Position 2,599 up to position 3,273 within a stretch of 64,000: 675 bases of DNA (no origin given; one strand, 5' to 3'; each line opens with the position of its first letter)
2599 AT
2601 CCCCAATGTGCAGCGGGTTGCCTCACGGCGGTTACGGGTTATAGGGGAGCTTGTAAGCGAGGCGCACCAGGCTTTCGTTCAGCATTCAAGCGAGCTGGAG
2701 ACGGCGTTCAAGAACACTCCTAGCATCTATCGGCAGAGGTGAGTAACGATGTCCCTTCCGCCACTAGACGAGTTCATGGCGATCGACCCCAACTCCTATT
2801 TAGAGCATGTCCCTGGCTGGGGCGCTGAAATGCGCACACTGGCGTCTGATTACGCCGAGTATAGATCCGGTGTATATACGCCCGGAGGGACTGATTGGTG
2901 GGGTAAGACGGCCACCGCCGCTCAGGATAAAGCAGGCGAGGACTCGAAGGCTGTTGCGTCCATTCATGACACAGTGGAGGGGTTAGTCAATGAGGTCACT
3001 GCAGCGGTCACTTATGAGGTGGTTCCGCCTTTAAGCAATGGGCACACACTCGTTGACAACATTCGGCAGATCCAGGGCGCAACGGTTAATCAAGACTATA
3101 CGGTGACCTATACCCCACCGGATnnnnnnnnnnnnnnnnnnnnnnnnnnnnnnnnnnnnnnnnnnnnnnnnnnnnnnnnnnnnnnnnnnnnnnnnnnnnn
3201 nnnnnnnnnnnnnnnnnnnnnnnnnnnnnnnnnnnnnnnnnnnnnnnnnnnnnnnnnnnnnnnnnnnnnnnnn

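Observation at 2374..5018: Left-arm cassette resembling an ESX/T7SS polymorphic toxin-immunity module (small helical protein, 497-aa W-x-G/Gly-rich protein, coupled 151-aa protein, lipoprotein)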

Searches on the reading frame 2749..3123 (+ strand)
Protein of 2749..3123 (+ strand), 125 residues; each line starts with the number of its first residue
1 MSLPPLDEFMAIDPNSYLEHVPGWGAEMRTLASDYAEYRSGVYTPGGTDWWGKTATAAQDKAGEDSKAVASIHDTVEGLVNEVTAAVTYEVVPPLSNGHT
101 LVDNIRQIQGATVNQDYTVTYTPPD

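Call 57: search_solved_structures(query=A5, max_evalue=10, show_alignments=2)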
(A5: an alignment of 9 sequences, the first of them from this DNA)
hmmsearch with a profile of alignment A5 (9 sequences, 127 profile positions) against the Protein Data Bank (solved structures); distinct sequences matched with E-value up to 10: 15.
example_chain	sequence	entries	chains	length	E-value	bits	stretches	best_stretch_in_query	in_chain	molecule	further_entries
6er7_A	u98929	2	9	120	0.03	17.7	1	5-43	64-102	120aa long hypothetical chemotaxis protein (CheY)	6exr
9qjo_E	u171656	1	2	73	0.26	14.7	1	76-114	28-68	Myeloperoxidase inhibitor SPIN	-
6azp_B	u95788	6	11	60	0.28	14.6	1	78-114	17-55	Staphylococcal Peroxidase Inhibitor | Myeloperoxidase inhibitor SPIN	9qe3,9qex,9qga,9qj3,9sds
7z53_E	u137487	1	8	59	0.28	14.6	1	78-114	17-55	Myeloperoxidase inhibitor SPIN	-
8gqq_A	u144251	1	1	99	0.29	14.6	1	68-106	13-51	Cystatin-A2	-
5uzu_B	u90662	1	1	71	0.32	14.4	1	75-114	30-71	Uncharacterised protein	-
9bd0_A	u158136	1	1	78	0.43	14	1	77-114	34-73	Myeloperoxidase inhibitor SPIN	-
6j19_B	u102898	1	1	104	0.47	13.9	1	10-85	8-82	ESAT-6-like protein EsxB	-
2p22_A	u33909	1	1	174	0.48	13.8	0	7-40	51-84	Suppressor protein STP22 of temperature-sensitive alpha-factor receptor and arginine perme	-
7qzr_E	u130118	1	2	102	0.54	13.7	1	76-114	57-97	Exported protein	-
3fav_A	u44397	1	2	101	0.54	13.7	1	10-85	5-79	ESAT-6-like protein esxB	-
1wa8_A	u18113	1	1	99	0.6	13.5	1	10-85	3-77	ESAT-6 LIKE PROTEIN ESXB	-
3hjb_A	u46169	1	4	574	0.87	13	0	27-63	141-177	Glucose-6-phosphate isomerase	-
1ydu_A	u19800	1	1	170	1.3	12.5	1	46-95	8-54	At5g01610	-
3uq3_A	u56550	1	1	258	1.5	12.3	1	68-108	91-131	Heat shock protein STI1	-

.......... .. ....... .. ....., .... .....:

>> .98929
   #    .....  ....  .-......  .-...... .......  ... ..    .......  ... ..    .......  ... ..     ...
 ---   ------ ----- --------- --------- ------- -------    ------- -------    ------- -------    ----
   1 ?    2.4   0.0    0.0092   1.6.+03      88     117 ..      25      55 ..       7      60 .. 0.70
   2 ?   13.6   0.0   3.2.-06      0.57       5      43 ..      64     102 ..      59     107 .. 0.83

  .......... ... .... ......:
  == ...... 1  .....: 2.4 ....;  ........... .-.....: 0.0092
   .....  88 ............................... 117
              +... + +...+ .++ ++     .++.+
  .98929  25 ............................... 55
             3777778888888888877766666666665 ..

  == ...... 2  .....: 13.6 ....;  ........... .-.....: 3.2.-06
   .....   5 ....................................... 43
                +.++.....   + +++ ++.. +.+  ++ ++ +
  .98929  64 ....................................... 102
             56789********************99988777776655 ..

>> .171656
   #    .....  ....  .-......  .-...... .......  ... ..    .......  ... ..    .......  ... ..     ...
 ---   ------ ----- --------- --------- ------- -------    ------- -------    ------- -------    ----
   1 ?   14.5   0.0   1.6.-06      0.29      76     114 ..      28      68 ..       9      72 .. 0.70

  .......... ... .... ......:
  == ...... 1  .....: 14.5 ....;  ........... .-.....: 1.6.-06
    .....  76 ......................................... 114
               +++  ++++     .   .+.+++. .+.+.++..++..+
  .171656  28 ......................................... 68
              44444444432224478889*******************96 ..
